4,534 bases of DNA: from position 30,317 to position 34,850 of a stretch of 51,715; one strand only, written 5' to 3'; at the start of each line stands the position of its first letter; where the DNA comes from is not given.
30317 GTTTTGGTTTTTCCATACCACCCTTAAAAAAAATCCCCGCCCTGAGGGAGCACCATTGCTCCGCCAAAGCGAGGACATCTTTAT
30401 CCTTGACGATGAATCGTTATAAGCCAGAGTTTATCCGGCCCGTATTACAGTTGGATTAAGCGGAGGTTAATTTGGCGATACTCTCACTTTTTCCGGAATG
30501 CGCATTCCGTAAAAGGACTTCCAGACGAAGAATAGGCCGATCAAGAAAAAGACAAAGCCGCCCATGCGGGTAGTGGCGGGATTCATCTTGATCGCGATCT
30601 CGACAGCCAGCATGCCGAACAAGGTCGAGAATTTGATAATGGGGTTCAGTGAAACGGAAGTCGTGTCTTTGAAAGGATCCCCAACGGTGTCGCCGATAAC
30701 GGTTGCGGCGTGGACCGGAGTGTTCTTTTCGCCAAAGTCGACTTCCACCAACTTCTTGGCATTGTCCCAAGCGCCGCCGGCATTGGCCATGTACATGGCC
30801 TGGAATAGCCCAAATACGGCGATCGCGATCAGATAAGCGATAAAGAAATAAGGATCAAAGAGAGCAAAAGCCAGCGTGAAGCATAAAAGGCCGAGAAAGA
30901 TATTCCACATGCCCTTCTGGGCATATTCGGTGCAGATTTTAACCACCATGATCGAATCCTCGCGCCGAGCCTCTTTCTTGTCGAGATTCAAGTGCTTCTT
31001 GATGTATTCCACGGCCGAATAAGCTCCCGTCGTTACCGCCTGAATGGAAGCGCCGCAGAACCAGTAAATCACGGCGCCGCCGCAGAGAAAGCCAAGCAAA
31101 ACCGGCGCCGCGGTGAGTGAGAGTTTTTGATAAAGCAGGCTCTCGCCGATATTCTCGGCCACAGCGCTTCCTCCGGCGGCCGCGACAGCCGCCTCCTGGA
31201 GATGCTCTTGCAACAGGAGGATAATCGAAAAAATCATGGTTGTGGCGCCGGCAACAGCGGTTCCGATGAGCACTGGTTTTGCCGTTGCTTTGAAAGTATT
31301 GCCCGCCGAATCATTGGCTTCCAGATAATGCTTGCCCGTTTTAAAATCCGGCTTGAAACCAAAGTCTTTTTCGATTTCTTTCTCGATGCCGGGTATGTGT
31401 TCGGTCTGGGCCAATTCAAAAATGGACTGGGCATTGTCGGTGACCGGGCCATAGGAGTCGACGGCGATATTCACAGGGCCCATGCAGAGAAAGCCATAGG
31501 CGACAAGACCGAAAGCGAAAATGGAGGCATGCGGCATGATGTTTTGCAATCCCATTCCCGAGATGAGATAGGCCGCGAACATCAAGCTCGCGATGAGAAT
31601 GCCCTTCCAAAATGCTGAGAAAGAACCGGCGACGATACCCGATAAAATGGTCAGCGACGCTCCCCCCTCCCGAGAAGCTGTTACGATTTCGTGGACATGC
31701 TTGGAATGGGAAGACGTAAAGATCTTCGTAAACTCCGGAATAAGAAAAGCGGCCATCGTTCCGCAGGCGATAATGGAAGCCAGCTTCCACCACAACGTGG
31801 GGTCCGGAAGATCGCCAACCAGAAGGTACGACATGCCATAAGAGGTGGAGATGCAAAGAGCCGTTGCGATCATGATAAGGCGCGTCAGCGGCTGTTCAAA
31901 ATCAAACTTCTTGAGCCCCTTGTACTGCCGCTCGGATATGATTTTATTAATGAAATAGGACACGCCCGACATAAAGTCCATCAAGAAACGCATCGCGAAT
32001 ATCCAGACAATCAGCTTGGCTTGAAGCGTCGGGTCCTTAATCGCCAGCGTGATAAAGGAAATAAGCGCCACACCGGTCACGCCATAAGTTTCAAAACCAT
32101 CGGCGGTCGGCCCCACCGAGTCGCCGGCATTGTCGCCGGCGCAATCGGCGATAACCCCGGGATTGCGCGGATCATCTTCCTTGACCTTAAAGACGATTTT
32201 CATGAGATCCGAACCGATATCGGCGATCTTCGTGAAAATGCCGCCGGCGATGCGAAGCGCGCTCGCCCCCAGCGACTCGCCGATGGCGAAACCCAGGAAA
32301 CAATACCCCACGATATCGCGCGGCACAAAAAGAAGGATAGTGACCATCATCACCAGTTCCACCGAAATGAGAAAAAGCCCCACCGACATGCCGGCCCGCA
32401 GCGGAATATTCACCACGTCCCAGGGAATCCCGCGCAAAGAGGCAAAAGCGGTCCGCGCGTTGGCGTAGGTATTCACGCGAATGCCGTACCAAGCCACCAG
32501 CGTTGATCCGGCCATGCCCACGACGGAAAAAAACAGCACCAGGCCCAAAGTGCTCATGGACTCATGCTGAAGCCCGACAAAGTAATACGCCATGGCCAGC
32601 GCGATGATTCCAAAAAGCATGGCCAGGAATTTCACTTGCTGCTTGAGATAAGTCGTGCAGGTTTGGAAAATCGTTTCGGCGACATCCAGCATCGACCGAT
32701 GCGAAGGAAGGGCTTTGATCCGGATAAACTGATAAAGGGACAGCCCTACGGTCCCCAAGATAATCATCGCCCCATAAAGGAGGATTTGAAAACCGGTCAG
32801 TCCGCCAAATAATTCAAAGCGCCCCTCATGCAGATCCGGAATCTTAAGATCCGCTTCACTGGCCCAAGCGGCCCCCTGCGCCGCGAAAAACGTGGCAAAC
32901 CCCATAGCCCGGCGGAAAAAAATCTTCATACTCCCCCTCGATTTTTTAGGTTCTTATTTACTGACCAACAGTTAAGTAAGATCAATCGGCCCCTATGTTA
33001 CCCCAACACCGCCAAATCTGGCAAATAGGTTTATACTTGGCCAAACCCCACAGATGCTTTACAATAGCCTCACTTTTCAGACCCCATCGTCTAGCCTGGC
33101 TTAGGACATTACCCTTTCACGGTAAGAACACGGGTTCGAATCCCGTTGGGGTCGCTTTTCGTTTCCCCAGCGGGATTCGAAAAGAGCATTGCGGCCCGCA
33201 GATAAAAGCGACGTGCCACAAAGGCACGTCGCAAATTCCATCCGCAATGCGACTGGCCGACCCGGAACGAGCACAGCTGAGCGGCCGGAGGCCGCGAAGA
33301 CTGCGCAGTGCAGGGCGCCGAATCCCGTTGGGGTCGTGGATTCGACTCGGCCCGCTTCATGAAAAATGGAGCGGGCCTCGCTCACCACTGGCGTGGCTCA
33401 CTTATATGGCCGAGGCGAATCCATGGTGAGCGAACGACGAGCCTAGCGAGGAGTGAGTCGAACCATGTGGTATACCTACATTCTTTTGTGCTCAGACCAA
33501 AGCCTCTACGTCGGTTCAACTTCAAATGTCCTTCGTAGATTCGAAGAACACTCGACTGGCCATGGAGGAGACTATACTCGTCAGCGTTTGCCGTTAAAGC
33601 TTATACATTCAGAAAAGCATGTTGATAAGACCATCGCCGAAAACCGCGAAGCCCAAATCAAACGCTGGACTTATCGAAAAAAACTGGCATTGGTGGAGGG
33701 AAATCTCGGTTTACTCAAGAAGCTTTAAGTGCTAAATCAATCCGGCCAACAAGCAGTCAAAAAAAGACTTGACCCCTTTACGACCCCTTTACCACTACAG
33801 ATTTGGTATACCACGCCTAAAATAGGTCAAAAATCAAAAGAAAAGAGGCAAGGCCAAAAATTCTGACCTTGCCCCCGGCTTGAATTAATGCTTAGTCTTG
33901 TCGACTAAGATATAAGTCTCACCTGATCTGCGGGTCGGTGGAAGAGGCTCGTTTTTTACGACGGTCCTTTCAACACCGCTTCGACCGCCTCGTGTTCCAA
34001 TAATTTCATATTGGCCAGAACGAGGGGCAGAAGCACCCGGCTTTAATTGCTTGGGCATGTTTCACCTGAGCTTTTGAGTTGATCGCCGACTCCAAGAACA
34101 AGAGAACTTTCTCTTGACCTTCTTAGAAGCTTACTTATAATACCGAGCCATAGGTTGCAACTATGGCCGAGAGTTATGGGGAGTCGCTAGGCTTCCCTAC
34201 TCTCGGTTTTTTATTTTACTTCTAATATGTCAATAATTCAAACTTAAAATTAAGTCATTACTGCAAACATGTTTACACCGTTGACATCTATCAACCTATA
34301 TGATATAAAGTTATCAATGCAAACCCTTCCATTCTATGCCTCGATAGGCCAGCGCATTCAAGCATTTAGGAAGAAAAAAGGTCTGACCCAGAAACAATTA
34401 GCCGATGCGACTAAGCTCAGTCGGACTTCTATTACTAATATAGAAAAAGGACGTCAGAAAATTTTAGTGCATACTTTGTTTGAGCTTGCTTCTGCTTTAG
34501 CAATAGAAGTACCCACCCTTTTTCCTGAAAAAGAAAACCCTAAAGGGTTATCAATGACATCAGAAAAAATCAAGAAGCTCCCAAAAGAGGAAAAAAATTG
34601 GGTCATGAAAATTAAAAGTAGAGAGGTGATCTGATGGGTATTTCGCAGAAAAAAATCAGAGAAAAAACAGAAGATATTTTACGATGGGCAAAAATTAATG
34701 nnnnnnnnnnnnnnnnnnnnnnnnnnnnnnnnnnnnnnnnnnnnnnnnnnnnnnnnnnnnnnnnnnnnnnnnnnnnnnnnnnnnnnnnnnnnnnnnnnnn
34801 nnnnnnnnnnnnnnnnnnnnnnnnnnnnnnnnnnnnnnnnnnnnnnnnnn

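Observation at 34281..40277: XRE repressor and ImmA/IrrE protease co-operonic with an m5C methylase, an N6A methylase and a nuclease-methylase fusion: a candidate protease-gated restriction/defence system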

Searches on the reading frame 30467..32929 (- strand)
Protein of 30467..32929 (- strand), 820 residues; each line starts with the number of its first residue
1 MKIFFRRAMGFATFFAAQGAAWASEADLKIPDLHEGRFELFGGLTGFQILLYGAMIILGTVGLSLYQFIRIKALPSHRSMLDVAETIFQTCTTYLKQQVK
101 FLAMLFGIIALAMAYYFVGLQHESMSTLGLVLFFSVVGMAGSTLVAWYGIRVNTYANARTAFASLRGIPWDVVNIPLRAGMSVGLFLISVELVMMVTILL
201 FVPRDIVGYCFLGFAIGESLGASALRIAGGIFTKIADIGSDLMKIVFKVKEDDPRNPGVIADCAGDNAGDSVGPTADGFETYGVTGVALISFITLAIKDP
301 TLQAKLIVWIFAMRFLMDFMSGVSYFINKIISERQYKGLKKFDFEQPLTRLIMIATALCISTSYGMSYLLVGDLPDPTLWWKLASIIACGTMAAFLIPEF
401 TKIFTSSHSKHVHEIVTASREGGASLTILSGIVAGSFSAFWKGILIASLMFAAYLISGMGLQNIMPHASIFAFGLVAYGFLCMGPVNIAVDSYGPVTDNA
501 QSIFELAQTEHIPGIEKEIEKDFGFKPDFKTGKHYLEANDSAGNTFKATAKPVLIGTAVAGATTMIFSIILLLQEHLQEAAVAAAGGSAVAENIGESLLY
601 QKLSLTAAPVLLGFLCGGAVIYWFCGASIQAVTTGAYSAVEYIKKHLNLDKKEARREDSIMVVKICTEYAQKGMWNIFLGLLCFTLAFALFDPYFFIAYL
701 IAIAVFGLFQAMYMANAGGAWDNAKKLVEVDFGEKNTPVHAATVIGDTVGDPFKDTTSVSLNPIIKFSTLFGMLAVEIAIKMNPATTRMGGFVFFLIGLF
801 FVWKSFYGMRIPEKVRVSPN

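Call 59: list_cluster_members(proteins=[window:30467-32929:-, window:34317-34634:+, window:34634-35158:+, window:35151-36281:+, window:36278-37642:+, window:37656-40277:+, window:40744-41445:+, window:41917-42381:+, window:33453-33728:+])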
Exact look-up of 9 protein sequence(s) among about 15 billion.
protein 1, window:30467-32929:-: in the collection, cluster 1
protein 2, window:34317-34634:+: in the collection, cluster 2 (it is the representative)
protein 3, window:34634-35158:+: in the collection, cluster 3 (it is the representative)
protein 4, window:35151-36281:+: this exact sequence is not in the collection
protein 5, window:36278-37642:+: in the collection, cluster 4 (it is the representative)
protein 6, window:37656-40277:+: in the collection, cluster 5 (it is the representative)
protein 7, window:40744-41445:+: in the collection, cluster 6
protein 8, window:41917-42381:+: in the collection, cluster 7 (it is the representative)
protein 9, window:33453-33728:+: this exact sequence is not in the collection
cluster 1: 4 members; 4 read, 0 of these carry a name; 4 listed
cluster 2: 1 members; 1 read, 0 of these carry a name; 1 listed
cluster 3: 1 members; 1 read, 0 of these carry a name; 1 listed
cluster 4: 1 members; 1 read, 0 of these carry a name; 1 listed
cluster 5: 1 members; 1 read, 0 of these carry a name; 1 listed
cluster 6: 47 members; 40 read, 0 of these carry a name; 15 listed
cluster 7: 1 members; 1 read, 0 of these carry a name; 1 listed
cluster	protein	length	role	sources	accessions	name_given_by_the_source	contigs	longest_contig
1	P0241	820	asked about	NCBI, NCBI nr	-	-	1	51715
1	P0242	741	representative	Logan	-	-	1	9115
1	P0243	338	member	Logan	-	-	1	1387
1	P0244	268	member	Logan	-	-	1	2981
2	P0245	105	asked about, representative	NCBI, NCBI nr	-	-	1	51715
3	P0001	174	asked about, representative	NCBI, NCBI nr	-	-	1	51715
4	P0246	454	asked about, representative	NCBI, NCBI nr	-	-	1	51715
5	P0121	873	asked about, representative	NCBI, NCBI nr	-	-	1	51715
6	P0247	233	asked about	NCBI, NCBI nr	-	-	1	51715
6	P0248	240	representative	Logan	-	-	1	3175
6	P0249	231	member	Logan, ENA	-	-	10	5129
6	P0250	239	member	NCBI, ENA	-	-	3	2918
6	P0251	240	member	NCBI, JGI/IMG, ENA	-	-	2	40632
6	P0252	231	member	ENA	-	-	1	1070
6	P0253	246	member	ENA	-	-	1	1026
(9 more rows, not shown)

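Call 64: find_encoding_contigs(protein=P0251, flank=10000, max_places=3)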
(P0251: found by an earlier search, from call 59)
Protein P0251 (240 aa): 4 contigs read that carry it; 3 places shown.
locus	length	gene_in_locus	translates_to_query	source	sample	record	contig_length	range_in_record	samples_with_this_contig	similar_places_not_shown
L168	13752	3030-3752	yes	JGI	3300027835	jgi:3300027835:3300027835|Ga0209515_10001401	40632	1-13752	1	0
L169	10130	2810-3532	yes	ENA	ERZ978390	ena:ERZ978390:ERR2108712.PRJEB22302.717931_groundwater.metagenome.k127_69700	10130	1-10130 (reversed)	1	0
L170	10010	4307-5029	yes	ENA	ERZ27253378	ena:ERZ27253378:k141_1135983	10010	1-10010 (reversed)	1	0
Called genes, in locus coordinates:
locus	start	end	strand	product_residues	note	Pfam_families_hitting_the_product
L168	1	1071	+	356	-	?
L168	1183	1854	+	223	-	PF00117:GATase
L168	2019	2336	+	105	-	PF20586:DUF6788 (weak)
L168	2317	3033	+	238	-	PF12281:NTP_transf_8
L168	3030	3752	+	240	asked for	PF00149:Metallophos, PF12850:Metallophos_2 (weak)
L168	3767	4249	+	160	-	PF22548:AEP-TOTE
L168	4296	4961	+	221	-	PF12705:PDDEXK_1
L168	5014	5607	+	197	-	PF07929:PRiA4_ORF3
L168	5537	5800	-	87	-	-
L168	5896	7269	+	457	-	PF07719:TPR_2 (faint), PF13174:TPR_6 (faint), PF13428:TPR_14 (faint), PF13432:TPR_16 (faint), PF14559:TPR_19 (faint), PF13431:TPR_17 (faint)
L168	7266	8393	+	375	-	-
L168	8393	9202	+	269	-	PF00924:MS_channel_2nd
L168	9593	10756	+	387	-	PF01145:Band_7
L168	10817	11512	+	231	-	PF03988:DUF347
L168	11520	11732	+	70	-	-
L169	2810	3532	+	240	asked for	PF00149:Metallophos, PF12850:Metallophos_2 (weak)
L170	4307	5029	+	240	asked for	PF00149:Metallophos, PF12850:Metallophos_2 (weak)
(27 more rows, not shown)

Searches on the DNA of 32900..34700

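Call 39: search_rna_families(source=window, start=32900, end=34700, threshold=evalue, max_evalue=1)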
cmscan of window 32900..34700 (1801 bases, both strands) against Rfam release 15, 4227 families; matches with E-value up to 1: 4.
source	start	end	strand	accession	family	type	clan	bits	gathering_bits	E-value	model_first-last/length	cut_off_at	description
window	33080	33154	+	RF00005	tRNA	Gene; tRNA;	CL00001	58.2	29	1.5e-11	1-71/71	no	tRNA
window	33080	33155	-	RF04354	Plastid-ycf2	Cis-reg;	-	23.4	65.7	0.065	1-75/75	no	Plastid-ycf2 5UTR RNA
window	33135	33181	-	RF03487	mir-4423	Gene; miRNA;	-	22.4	78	0.17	1-80/80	no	mir-4423 microRNA precursor family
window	33080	33153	+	RF01684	mascRNA-menRNA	Gene;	-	20.9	42.5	0.33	1-56/56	no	MALAT1-associated small cytoplasmic RNA/MEN beta RNA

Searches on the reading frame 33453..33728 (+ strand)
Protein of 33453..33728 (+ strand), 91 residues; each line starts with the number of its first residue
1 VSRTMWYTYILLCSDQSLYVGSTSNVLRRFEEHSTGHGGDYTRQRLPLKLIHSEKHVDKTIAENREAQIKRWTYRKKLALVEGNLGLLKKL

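Call 3: search_protein_families(library=pfam, proteins=[window:33453-33728:+], max_evalue=0.01)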
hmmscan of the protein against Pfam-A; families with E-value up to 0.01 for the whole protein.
window:33453-33728:+ (91 aa): 1 family
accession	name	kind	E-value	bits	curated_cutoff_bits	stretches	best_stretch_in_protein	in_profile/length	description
PF01541.30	GIY-YIG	-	1.7e-17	63.9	22.6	1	5-77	1-76/78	GIY-YIG catalytic domain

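Call 6: search_protein_families(library=padloc, proteins=[window:33453-33728:+], max_evalue=0.01)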
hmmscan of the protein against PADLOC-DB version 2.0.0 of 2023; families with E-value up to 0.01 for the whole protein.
window:33453-33728:+ (91 aa): 0 families

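Call 7: search_protein_families(library=ncbifam, proteins=[window:33453-33728:+], max_evalue=0.01)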
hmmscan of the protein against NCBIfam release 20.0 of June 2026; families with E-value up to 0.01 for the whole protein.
window:33453-33728:+ (91 aa): 0 families

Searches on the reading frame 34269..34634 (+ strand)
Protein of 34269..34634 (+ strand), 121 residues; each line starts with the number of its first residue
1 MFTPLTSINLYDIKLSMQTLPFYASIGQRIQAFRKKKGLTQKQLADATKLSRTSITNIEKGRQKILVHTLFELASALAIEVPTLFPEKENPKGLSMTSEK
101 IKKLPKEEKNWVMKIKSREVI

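Call 3: search_protein_families(library=pfam, proteins=[window:34269-34634:+], max_evalue=0.01)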
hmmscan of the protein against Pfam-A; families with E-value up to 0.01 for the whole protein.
window:34269-34634:+ (121 aa): 6 families
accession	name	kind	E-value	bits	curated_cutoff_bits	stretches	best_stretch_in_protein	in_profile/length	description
PF01381.28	HTH_3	-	1.3e-13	51.2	23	1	30-81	1-52/55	Helix-turn-helix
PF12844.13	HTH_19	-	4.8e-10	39.6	30.2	1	27-79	1-53/64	Helix-turn-helix domain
PF13560.12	HTH_31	-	8.1e-09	36.1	27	1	26-76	2-53/64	Helix-turn-helix domain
PF13744.12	HTH_37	-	3.9e-05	23.8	27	1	24-78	17-72/80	Helix-turn-helix domain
PF13413.12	HTH_25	-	9.9e-05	22.5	24.6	1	31-66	3-38/62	Helix-turn-helix domain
PF13443.12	HTH_26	-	0.00011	22.8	22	1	29-80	1-53/63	Cro/C1-type HTH DNA-binding domain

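Call 6: search_protein_families(library=padloc, proteins=[window:34269-34634:+], max_evalue=0.01)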
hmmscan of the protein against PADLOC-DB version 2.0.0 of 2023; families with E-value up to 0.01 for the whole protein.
window:34269-34634:+ (121 aa): 22 families
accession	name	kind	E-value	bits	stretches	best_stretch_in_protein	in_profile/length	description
PDLC04142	capH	-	1.1e-14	53.3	1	24-115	5-94/103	capH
PDLC02926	HTH_VI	-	5.1e-13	47.1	1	26-104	2-79/92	-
PDLC04775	PDC-M69A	-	2.8e-10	38.7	1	17-92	1-74/113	-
PDLC03665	Control_protein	-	2.5e-09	35.3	1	26-84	9-68/77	control protein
PDLC03953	RmrA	-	4.2e-09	34.1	1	24-116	4-93/373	-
PDLC03664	Control_protein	-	1.9e-08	32.6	1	26-85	14-73/74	control protein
PDLC03949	RmrA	-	3.5e-08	30.7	1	28-95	5-70/363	-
PDLC03666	Control_protein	-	6.1e-08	31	1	26-85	7-66/77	control protein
PDLC03671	Control_protein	-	1.4e-07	29.6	1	28-85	17-74/84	control protein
PDLC03946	RmrA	-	2.2e-07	27.9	1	28-97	5-72/357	-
PDLC03954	RmrA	-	3.5e-07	27.5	1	27-89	12-74/380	-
PDLC04760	PDC-M64C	-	1.3e-06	26.6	1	21-81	22-82/93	-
PDLC03952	RmrA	-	1.9e-06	25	1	26-93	23-88/395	-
PDLC03951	RmrA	-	2.2e-05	21.6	1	27-82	10-65/400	-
PDLC03536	REase_II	-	2.3e-05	22.1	1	27-81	12-66/237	Type II restriction enzyme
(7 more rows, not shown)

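Call 7: search_protein_families(library=ncbifam, proteins=[window:34269-34634:+], max_evalue=0.01)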
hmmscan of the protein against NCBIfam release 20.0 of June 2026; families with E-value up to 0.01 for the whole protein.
window:34269-34634:+ (121 aa): 22 families
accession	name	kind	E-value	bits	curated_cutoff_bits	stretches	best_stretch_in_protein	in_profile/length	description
NF006015.0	PRK08154.1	subfamily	1.7e-13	50.4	204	1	18-115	23-121/314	anaerobic benzoate catabolism transcriptional regulator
NF047948.1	male_kill_WMK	equivalog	2.4e-13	50.2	300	1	18-109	155-250/300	WO male-killing family protein Wmk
NF041951.1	phage_RstR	subfamily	3.3e-13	49.8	80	1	25-114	2-94/108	RstR family transcriptional repressor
TIGR03070.1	couple_hipB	subfamily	7.2e-12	45.1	71.65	1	25-80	2-57/58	type II toxin-antitoxin system Y4mF family antitoxin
NF007257.0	PRK09706.1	subfamily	5.6e-08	32.7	101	1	25-108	5-89/135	transcriptional repressor DicA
NF007408.0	PRK09943.1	equivalog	6.5e-07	29.1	211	1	25-94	7-76/185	HTH-type transcriptional regulator PuuR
NF046032.1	TransRegSlrRBacil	equivalog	7.8e-06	26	250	1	26-86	2-63/149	HTH-type transcriptional regulator SlrR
NF003162.0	PRK04140.1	equivalog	0.0002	20.5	263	1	22-79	122-180/317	transcriptional regulator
TIGR03830.1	CxxCG_CxxCG_HTH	subfamily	0.00031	20.5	61.8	1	26-71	66-113/127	type II TA system antitoxin MqsA family protein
NF003057.0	PRK03975.1-5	subfamily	0.00042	20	168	1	33-62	16-44/134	putative transcriptional regulator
TIGR00270.2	TIGR00270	equivalog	0.00049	19.9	110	1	27-79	77-129/159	multiprotein bridging factor aMBF1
NF007271.0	PRK09726.1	equivalog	0.00061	19.7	79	1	28-81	15-68/88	type II toxin-antitoxin system antitoxin HipB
NF050110.1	TransRegBldD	equivalog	0.00064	19.5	250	1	24-104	7-95/162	transcriptional regulator BldD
NF038139.1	Reg_Aceta_RamB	equivalog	0.0011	17.7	700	1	26-91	3-67/465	acetate metabolism transcriptional regulator RamB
NF040522.1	VC1465_fam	subfamily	0.0021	18.1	70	1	30-77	1-47/111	VC1465 family Xer recombination activation factor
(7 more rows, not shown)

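Call 48: search_solved_structures(query=window:34317-34634:+, max_evalue=0.001, show_alignments=1)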
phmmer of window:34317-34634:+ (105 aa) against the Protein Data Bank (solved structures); distinct sequences matched with E-value up to 0.001: 14.
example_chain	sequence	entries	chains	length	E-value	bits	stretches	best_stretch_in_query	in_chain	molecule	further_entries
2b5a_A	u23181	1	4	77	6.4e-07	33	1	9-73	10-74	C.BclI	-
8ezt_A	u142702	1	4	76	1.2e-06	32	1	10-71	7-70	HipB(Lp)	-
1y7y_A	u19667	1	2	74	1.5e-06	31.8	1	9-69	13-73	C.AhdI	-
3f51_A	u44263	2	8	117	1.4e-05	28.7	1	9-85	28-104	Clp gene regulator (ClgR)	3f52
3qq6_A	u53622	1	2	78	2e-05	28.1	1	8-73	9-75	HTH-type transcriptional regulator sinR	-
1b0n_A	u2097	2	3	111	2.5e-05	27.8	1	10-90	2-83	PROTEIN (SINR PROTEIN) | HTH-TYPE TRANSCRIPTIONAL REGULATOR SINR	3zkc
5tn0_A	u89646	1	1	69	3.2e-05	27.5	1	10-73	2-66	HTH-type transcriptional regulator SinR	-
3vk0_A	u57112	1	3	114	5.6e-05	26.7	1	9-91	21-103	Transcriptional regulator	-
8tac_A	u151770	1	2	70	8.1e-05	26.2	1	9-49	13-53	DBP48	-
3ivp_A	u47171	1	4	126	0.00013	25.6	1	8-70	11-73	Putative transposon-related DNA-binding protein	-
8bny_A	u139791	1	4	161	0.00026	24.6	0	16-68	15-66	Immunity repressor protein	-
3mlf_A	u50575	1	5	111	0.00057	23.5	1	4-86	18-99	transcriptional regulator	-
3kxa_A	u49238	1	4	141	0.00072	23.2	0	11-64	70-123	Putative uncharacterized protein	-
1y9q_A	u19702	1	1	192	0.00085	23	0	5-70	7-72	transcriptional regulator, HTH_3 family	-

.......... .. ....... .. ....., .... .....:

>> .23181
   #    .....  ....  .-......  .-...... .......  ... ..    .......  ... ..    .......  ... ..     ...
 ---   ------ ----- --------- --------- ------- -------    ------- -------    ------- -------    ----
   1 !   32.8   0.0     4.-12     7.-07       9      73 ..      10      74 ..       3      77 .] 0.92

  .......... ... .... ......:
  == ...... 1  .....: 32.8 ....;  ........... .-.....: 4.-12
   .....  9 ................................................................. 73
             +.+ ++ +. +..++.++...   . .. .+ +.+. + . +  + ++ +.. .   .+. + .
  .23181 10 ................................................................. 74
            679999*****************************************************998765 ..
